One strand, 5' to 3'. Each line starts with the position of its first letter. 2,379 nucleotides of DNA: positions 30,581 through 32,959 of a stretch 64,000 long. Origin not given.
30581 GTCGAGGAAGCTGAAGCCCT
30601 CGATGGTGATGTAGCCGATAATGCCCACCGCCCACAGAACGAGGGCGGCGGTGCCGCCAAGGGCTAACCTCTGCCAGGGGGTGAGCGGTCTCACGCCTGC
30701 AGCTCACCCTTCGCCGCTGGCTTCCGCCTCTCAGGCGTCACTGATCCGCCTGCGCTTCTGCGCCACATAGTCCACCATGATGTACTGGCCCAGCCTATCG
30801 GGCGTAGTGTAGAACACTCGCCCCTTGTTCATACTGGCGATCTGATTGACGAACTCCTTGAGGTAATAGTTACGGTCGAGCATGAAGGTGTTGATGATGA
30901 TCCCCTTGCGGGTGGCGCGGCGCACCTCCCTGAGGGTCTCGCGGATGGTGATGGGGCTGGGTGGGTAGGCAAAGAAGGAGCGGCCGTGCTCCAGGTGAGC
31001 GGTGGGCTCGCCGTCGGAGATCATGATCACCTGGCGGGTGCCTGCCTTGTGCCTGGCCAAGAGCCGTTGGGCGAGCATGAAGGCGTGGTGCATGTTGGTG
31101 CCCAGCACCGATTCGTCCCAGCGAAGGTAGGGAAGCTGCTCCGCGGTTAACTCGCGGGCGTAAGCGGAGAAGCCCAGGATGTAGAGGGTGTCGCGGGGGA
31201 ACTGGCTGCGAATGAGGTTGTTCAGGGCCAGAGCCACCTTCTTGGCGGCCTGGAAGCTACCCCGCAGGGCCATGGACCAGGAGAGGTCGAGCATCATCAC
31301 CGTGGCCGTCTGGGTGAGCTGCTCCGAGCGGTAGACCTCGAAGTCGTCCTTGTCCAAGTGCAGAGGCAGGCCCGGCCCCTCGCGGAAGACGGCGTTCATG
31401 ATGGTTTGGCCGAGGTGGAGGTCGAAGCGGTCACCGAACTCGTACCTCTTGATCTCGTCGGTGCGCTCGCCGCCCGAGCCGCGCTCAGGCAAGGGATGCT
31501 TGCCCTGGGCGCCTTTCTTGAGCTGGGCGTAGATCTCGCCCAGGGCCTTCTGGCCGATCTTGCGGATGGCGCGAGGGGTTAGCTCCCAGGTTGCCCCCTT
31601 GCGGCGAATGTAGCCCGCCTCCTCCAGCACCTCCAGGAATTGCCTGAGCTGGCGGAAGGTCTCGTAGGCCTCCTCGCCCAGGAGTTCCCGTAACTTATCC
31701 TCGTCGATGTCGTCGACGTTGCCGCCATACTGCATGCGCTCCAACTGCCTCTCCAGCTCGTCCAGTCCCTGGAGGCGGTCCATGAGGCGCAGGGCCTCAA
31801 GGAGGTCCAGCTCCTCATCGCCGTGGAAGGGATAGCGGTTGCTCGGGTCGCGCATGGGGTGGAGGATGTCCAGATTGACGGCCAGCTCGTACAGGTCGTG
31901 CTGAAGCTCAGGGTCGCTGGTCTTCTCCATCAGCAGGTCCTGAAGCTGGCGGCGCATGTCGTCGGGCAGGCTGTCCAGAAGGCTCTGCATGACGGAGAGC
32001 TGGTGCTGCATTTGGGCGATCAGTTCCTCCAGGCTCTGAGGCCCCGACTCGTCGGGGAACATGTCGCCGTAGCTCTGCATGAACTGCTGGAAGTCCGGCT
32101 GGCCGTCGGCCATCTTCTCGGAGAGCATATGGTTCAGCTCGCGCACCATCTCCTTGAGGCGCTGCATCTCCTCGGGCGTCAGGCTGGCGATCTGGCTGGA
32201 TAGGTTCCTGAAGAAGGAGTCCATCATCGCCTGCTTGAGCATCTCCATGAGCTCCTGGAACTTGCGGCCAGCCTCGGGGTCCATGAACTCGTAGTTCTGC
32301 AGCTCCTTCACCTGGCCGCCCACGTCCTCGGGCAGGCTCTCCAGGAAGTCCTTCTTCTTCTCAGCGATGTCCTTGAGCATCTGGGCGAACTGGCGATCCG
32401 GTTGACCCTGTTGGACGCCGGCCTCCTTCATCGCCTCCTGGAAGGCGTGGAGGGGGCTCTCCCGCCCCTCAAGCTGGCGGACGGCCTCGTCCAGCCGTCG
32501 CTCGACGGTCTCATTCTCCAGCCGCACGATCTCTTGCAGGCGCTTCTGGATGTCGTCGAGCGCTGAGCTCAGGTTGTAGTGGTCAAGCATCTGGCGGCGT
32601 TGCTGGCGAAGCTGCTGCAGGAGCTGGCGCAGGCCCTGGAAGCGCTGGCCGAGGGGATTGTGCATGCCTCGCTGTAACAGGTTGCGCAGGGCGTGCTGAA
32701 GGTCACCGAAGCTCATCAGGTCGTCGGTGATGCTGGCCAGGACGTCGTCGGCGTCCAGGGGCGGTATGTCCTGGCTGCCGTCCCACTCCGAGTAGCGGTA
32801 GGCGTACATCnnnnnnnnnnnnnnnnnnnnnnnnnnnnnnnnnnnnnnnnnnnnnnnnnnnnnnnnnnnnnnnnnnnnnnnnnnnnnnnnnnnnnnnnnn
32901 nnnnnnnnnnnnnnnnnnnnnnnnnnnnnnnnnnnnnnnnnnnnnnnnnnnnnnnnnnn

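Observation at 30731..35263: Three-gene operon: HypE-like AIR-synthase-related protein, ChlI-like AAA+ ATPase and ChlD-like VWA protein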

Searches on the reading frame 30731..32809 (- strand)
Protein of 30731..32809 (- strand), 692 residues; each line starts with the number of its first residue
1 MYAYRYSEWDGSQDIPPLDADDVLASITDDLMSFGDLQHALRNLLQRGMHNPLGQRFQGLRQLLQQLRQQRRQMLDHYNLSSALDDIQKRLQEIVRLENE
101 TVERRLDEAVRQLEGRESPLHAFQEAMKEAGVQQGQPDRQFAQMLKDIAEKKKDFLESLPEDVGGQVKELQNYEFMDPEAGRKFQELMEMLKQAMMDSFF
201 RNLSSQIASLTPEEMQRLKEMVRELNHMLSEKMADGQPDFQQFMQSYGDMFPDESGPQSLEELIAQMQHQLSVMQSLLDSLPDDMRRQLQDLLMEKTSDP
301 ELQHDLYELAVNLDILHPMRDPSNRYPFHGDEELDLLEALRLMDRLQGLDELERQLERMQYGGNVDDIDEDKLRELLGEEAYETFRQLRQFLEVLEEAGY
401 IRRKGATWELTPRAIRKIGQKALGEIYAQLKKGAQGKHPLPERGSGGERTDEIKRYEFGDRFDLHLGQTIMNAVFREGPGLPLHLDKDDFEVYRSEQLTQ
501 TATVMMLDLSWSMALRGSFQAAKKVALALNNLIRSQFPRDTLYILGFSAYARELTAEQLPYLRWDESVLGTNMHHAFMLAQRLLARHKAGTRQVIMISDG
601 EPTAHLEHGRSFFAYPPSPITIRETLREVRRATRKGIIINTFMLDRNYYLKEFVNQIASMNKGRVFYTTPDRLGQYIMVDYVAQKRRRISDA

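Call 3: search_protein_families(library=pfam, proteins=[window:30731-32809:-], max_evalue=0.01)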
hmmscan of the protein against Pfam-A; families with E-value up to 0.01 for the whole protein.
window:30731-32809:- (692 aa): 1 family
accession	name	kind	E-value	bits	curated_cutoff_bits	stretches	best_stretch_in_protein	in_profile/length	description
PF13519.12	VWA_2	-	9.6e-07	29.8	27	1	503-601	1-107/107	von Willebrand factor type A domain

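Call 4: search_protein_families(library=ncbifam, proteins=[window:30731-32809:-], max_evalue=0.01)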
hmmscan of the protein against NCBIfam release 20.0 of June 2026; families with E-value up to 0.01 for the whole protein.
window:30731-32809:- (692 aa): 2 families
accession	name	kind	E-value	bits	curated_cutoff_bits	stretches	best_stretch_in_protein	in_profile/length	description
NF000809.0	PRK00059.1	equivalog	0.00028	20.4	303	1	21-149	35-159/336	peptidylprolyl isomerase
TIGR02442.1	Cob-chelat-sub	hypoth_equivalog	0.0054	15.2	779.45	0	460-555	431-525/641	putative cobaltochelatase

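Call 8: search_solved_structures(query=window:30731-32809:-, max_evalue=0.1)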
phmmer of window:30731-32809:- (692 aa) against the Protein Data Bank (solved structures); distinct sequences matched with E-value up to 0.1: 0.

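Call 36: find_homologous_proteins(query=window:30731-32809:-, max_evalue=0.00001)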
Query window:30731-32809:- (692 aa): 3930 proteins with E <= 0.00001 among 8000 candidates; the best 120 are listed.
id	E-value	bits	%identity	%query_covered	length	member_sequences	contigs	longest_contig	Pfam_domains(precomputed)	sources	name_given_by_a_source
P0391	0.0e+0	1491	97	100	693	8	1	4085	PF27532.1,PF13519.13,PF27098.1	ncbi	-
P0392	0.0e+0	1422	92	100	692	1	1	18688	PF27532.1,PF13519.13,PF27098.1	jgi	jgi:uncharacterized protein with von Willebrand factor type A (vWA) domain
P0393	0.0e+0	1417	92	100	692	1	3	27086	PF27532.1,PF13519.13,PF27098.1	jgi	-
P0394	0.0e+0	1411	91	100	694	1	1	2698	PF27532.1,PF13519.13,PF27098.1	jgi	jgi:uncharacterized protein with von Willebrand factor type A (vWA) domain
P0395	0.0e+0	1411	92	100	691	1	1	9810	PF27532.1,PF13519.13,PF27098.1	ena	-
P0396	0.0e+0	1410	92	100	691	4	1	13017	PF27532.1,PF13519.13,PF27098.1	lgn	-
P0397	0.0e+0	1410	92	100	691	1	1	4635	PF27532.1,PF13519.13,PF27098.1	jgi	jgi:uncharacterized protein with von Willebrand factor type A (vWA) domain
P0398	0.0e+0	1405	91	100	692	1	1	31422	PF27532.1,PF13519.13,PF27098.1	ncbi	-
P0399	0.0e+0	1400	91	100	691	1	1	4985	PF27532.1,PF13519.13,PF27098.1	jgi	-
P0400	0.0e+0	1388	90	100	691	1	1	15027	PF27532.1,PF13519.13,PF27098.1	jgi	jgi:uncharacterized protein with von Willebrand factor type A (vWA) domain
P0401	0.0e+0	1383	90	100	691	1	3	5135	PF27532.1,PF13519.13,PF27098.1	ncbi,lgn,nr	ncbi:MAG: hypothetical protein AMJ76_03050 [Dehalococcoidia bacterium SM23_28_1]|nr:MAG: hypothetica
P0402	0.0e+0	1379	89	100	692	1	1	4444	PF27532.1,PF13519.13,PF27098.1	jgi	-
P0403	0.0e+0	1377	90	100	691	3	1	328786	PF27532.1,PF13519.13,PF27098.1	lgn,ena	-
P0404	0.0e+0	1377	89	100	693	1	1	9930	PF27532.1,PF13519.13,PF27098.1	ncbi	-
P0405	0.0e+0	1376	89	100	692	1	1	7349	PF27532.1,PF13519.13,PF27098.1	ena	-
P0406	0.0e+0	1376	89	100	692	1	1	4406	PF27532.1,PF13519.13,PF27098.1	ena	-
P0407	0.0e+0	1375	89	100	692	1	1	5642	PF27532.1,PF13519.13,PF27098.1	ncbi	-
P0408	0.0e+0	1373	89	100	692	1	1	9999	PF27532.1,PF13519.13,PF27098.1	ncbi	-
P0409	0.0e+0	1372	89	100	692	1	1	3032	PF27532.1,PF13519.13,PF27098.1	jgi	jgi:uncharacterized protein with von Willebrand factor type A (vWA) domain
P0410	0.0e+0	1371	89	100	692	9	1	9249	PF27532.1,PF13519.13,PF27098.1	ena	-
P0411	0.0e+0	1362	89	100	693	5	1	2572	PF27532.1,PF13519.13,PF27098.1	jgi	-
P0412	0.0e+0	1357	88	100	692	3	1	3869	PF27532.1,PF13519.13,PF27098.1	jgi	-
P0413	0.0e+0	1355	88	100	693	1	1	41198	PF27532.1,PF13519.13,PF27098.1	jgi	jgi:uncharacterized protein with von Willebrand factor type A (vWA) domain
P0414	0.0e+0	1353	88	100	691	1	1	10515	PF27532.1,PF13519.13,PF27098.1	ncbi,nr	ncbi:MAG: hypothetical protein AMJ77_04920 [Dehalococcoidia bacterium SM23_28_2]|nr:MAG: hypothetica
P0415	0.0e+0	1351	89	100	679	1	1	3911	PF27532.1,PF27098.1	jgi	jgi:uncharacterized protein with von Willebrand factor type A (vWA) domain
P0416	0.0e+0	1351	88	100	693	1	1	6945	PF27532.1,PF13519.13,PF27098.1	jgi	jgi:uncharacterized protein with von Willebrand factor type A (vWA) domain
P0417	0.0e+0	1341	87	100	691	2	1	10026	PF27532.1,PF13519.13,PF27098.1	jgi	jgi:uncharacterized protein with von Willebrand factor type A (vWA) domain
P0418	0.0e+0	1337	87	100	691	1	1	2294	PF27532.1,PF13519.13,PF27098.1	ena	-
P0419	0.0e+0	1326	86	100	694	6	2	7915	PF27532.1,PF13519.13,PF27098.1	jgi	jgi:uncharacterized protein with von Willebrand factor type A (vWA) domain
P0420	0.0e+0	1312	85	100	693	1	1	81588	PF27532.1,PF13519.13,PF27098.1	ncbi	ncbi:MAG: VWA domain-containing protein [Dehalococcoidia bacterium]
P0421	0.0e+0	1304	89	96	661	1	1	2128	PF27532.1,PF13519.13,PF27098.1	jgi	jgi:uncharacterized protein with von Willebrand factor type A (vWA) domain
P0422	0.0e+0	1267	82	100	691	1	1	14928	PF27532.1,PF13519.13,PF27098.1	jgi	jgi:uncharacterized protein with von Willebrand factor type A (vWA) domain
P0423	0.0e+0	1255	81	99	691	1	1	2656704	PF27532.1,PF13519.13,PF27098.1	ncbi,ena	-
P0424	0.0e+0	1254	82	99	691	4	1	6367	PF27532.1,PF13519.13,PF27098.1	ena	-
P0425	0.0e+0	1249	82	99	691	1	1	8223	PF27532.1,PF13519.13,PF27098.1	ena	-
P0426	0.0e+0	1247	81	99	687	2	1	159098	PF27532.1,PF13519.13,PF27098.1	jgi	jgi:uncharacterized protein with von Willebrand factor type A (vWA) domain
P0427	0.0e+0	1247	81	99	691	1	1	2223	PF27532.1,PF13519.13,PF27098.1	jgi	-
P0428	0.0e+0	1246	81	99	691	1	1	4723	PF27532.1,PF13519.13,PF27098.1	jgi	jgi:uncharacterized protein with von Willebrand factor type A (vWA) domain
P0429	0.0e+0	1243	80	99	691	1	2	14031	PF27532.1,PF13519.13,PF27098.1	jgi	jgi:uncharacterized protein with von Willebrand factor type A (vWA) domain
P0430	0.0e+0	1243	82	99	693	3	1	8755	PF27532.1,PF13519.13,PF27098.1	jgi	-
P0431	0.0e+0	1240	81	99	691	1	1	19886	PF27532.1,PF13519.13,PF27098.1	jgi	-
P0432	0.0e+0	1238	80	99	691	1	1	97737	PF27532.1,PF13519.13,PF27098.1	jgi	jgi:uncharacterized protein with von Willebrand factor type A (vWA) domain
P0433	0.0e+0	1229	80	99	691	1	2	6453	PF27532.1,PF13519.13,PF27098.1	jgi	jgi:uncharacterized protein with von Willebrand factor type A (vWA) domain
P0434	0.0e+0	1228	80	99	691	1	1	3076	PF27532.1,PF13519.13,PF27098.1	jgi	jgi:uncharacterized protein with von Willebrand factor type A (vWA) domain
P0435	0.0e+0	1228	80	99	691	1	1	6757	PF27532.1,PF13519.13,PF27098.1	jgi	jgi:uncharacterized protein with von Willebrand factor type A (vWA) domain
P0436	0.0e+0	1226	79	99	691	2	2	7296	PF27532.1,PF13519.13,PF27098.1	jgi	jgi:uncharacterized protein with von Willebrand factor type A (vWA) domain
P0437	0.0e+0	1226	80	99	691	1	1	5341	PF27532.1,PF13519.13,PF27098.1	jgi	-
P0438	0.0e+0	1224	80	100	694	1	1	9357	PF27532.1,PF13519.13,PF27098.1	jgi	-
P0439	0.0e+0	1223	80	99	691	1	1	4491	PF27532.1,PF13519.13,PF27098.1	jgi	jgi:uncharacterized protein with von Willebrand factor type A (vWA) domain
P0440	0.0e+0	1214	79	99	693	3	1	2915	PF27532.1,PF13519.13,PF27098.1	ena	-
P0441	0.0e+0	1214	79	99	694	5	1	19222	PF27532.1,PF13519.13,PF27098.1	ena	-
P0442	0.0e+0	1204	77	100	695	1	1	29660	PF27532.1,PF13519.13,PF27098.1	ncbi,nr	ncbi:MAG: VWA domain-containing protein [Chloroflexi bacterium]|nr:VWA domain-containing protein [Ch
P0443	0.0e+0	1193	87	89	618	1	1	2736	PF27532.1,PF13519.13,PF27098.1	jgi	jgi:uncharacterized protein with von Willebrand factor type A (vWA) domain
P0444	0.0e+0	1190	76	100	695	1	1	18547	PF27532.1,PF13519.13,PF27098.1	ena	-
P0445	0.0e+0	1188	76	100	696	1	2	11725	PF27532.1,PF13519.13,PF27098.1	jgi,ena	-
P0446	0.0e+0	1181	76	100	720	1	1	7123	PF27532.1,PF13519.13,PF27098.1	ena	-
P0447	0.0e+0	1174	76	100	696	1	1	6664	PF27532.1,PF13519.13,PF27098.1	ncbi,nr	ncbi:MAG: VWA domain-containing protein [Dehalococcoidia bacterium]|nr:VWA domain-containing protein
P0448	0.0e+0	1170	76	99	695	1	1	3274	PF27532.1,PF27098.1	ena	-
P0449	0.0e+0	1170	76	100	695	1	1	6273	PF27532.1,PF27098.1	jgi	-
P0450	0.0e+0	1170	75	100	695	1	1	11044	PF27532.1,PF13519.13,PF27098.1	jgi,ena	-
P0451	0.0e+0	1169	76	100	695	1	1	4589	PF27532.1,PF27098.1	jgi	-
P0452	0.0e+0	1169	76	100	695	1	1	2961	PF27532.1,PF27098.1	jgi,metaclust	metaclust:\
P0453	0.0e+0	1161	74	100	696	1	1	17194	PF27532.1,PF13519.13,PF27098.1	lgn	-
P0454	0.0e+0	1161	75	100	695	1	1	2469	PF27532.1,PF13519.13,PF27098.1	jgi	jgi:uncharacterized protein with von Willebrand factor type A (vWA) domain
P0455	0.0e+0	1161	74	100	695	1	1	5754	PF27532.1,PF13519.13,PF27098.1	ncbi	-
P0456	0.0e+0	1159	75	100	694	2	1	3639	PF27532.1,PF13519.13,PF27098.1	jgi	-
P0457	0.0e+0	1159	74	100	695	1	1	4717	PF27532.1,PF13519.13,PF27098.1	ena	-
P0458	0.0e+0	1159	74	100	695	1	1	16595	PF27532.1,PF13519.13,PF27098.1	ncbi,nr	ncbi:MAG: VWA domain-containing protein [Chloroflexi bacterium]|nr:VWA domain-containing protein [Ch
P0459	0.0e+0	1157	74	100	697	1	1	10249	PF27532.1,PF13519.13,PF27098.1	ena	-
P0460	0.0e+0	1157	75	100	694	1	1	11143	PF27532.1,PF13519.13,PF27098.1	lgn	-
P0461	0.0e+0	1156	74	100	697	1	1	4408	PF27532.1,PF13519.13,PF27098.1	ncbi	-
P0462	0.0e+0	1156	74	100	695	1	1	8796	PF27532.1,PF13519.13,PF27098.1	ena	-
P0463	0.0e+0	1155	75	99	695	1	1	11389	PF27532.1,PF13519.13,PF27098.1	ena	-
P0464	0.0e+0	1155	74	100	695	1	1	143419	PF27532.1,PF13519.13,PF27098.1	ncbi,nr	ncbi:MAG: VWA domain-containing protein [Dehalococcoidia bacterium]|nr:VWA domain-containing protein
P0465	0.0e+0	1155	73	100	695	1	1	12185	PF27532.1,PF13519.13,PF27098.1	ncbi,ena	-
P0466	0.0e+0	1155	74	100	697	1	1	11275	PF27532.1,PF13519.13,PF27098.1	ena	-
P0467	0.0e+0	1155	74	100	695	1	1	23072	PF27532.1,PF27098.1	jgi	jgi:uncharacterized protein with von Willebrand factor type A (vWA) domain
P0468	0.0e+0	1154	74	100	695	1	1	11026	PF27532.1,PF13519.13,PF27098.1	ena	-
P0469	0.0e+0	1154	73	100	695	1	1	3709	PF27532.1,PF13519.13,PF27098.1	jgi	-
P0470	0.0e+0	1154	74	100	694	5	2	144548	PF27532.1,PF13519.13,PF27098.1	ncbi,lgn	-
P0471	0.0e+0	1154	74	100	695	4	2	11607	PF27532.1,PF13519.13,PF27098.1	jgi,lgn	-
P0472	0.0e+0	1153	73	100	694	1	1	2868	PF27532.1,PF13519.13,PF27098.1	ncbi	-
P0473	0.0e+0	1153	75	99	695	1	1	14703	PF27532.1,PF13519.13,PF27098.1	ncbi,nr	ncbi:MAG: VWA domain-containing protein [Dehalococcoidia bacterium]|nr:VWA domain-containing protein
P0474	0.0e+0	1153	75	99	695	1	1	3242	PF27532.1,PF13519.13,PF27098.1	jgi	jgi:uncharacterized protein with von Willebrand factor type A (vWA) domain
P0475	0.0e+0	1153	73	100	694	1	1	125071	PF27532.1,PF13519.13,PF27098.1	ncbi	-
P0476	0.0e+0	1152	74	100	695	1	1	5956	PF27532.1,PF27098.1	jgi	-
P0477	0.0e+0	1152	73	100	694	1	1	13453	PF27532.1,PF13519.13,PF27098.1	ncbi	-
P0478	0.0e+0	1152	73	100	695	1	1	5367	PF27532.1,PF13519.13,PF27098.1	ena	-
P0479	0.0e+0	1151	73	100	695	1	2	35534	PF27532.1,PF13519.13,PF27098.1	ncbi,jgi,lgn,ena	-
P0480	0.0e+0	1151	74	100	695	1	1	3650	PF27532.1,PF27098.1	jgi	-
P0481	0.0e+0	1151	73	100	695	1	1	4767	PF27532.1,PF13519.13,PF27098.1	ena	-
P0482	0.0e+0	1151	74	100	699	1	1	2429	PF27532.1,PF13519.13,PF27098.1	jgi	-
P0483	0.0e+0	1150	73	100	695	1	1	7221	PF27532.1,PF13519.13,PF27098.1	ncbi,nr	ncbi:MAG: VWA domain-containing protein [Chloroflexi bacterium]|nr:VWA domain-containing protein [Ch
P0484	0.0e+0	1150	73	100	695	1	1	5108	PF27532.1,PF13519.13,PF27098.1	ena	-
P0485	0.0e+0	1149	73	100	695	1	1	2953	PF27532.1,PF13519.13,PF27098.1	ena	-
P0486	0.0e+0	1148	73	100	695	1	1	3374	PF27532.1,PF13519.13,PF27098.1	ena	-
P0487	0.0e+0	1148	73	100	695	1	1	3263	PF27532.1,PF13519.13,PF27098.1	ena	-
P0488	0.0e+0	1148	73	100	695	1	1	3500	PF27532.1,PF13519.13,PF27098.1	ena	-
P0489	0.0e+0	1148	73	100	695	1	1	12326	PF27532.1,PF13519.13,PF27098.1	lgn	-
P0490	0.0e+0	1147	74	100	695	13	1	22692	PF27532.1,PF13519.13,PF27098.1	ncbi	-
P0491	0.0e+0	1147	73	100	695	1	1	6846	PF27532.1,PF13519.13,PF27098.1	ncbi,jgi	jgi:uncharacterized protein with von Willebrand factor type A (vWA) domain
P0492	0.0e+0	1146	74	100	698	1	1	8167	PF27532.1,PF13519.13,PF27098.1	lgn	-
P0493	0.0e+0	1146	74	99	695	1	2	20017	PF27532.1,PF27098.1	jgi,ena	-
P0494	0.0e+0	1146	73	100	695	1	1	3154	PF27532.1,PF13519.13,PF27098.1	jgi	jgi:uncharacterized protein with von Willebrand factor type A (vWA) domain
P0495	0.0e+0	1146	73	100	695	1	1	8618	PF27532.1,PF13519.13,PF27098.1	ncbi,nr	ncbi:MAG: VWA domain-containing protein [Chloroflexi bacterium]|nr:VWA domain-containing protein [Ch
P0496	0.0e+0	1146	74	99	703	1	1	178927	PF27532.1,PF13519.13,PF27098.1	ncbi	-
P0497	0.0e+0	1146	74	99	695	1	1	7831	PF27532.1,PF13519.13,PF27098.1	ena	-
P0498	0.0e+0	1145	73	100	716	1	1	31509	PF27532.1,PF13519.13,PF27098.1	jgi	jgi:uncharacterized protein with von Willebrand factor type A (vWA) domain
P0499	0.0e+0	1145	73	100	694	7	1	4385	PF27532.1,PF13519.13,PF27098.1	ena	-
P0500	0.0e+0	1145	73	100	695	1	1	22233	PF27532.1,PF13519.13,PF27098.1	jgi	jgi:uncharacterized protein with von Willebrand factor type A (vWA) domain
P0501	0.0e+0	1144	73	100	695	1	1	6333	PF27532.1,PF13519.13,PF27098.1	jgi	-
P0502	0.0e+0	1144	73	100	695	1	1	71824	PF27532.1,PF13519.13,PF27098.1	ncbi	-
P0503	0.0e+0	1143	72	100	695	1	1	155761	PF27532.1,PF13519.13,PF27098.1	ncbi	ncbi:MAG: VWA domain-containing protein [Dehalococcoidia bacterium]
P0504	0.0e+0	1142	74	99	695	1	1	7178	PF27532.1,PF13519.13,PF27098.1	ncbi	-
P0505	0.0e+0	1142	73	100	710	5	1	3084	PF27532.1,PF27098.1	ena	-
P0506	0.0e+0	1142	73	100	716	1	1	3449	PF27532.1,PF13519.13,PF27098.1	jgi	jgi:uncharacterized protein with von Willebrand factor type A (vWA) domain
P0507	0.0e+0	1141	74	100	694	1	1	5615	PF27532.1,PF13519.13,PF27098.1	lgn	-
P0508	0.0e+0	1140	73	100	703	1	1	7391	PF27532.1,PF13519.13,PF27098.1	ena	-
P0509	0.0e+0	1140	73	100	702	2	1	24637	PF27532.1,PF27098.1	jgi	jgi:uncharacterized protein with von Willebrand factor type A (vWA) domain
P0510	0.0e+0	1139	73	99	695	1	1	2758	PF27532.1,PF13519.13,PF27098.1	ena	-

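Call 41: search_protein_families(library=padloc, proteins=[window:30731-32809:-], max_evalue=0.01)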
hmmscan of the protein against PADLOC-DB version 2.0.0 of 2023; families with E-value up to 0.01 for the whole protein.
window:30731-32809:- (692 aa): 5 families
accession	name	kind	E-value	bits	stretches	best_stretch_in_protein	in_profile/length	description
PDLC04046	PD-T4-6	-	0.00033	17.9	1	38-118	251-331/427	-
PDLC03865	LmuB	-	0.00056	16.2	1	55-281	573-792/1007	-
PDLC00648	ZorA3|ZorA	-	0.00061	16.6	1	38-274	302-531/692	MotA/ExbB/TolQ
PDLC00518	JetC1|JetC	-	0.0012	14.8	1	22-159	279-417/1112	DUF3584 domain; MukB-like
PDLC00519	JetC1|JetC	-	0.0056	12.9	1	54-246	643-835/1097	DUF3584 domain; MukB-like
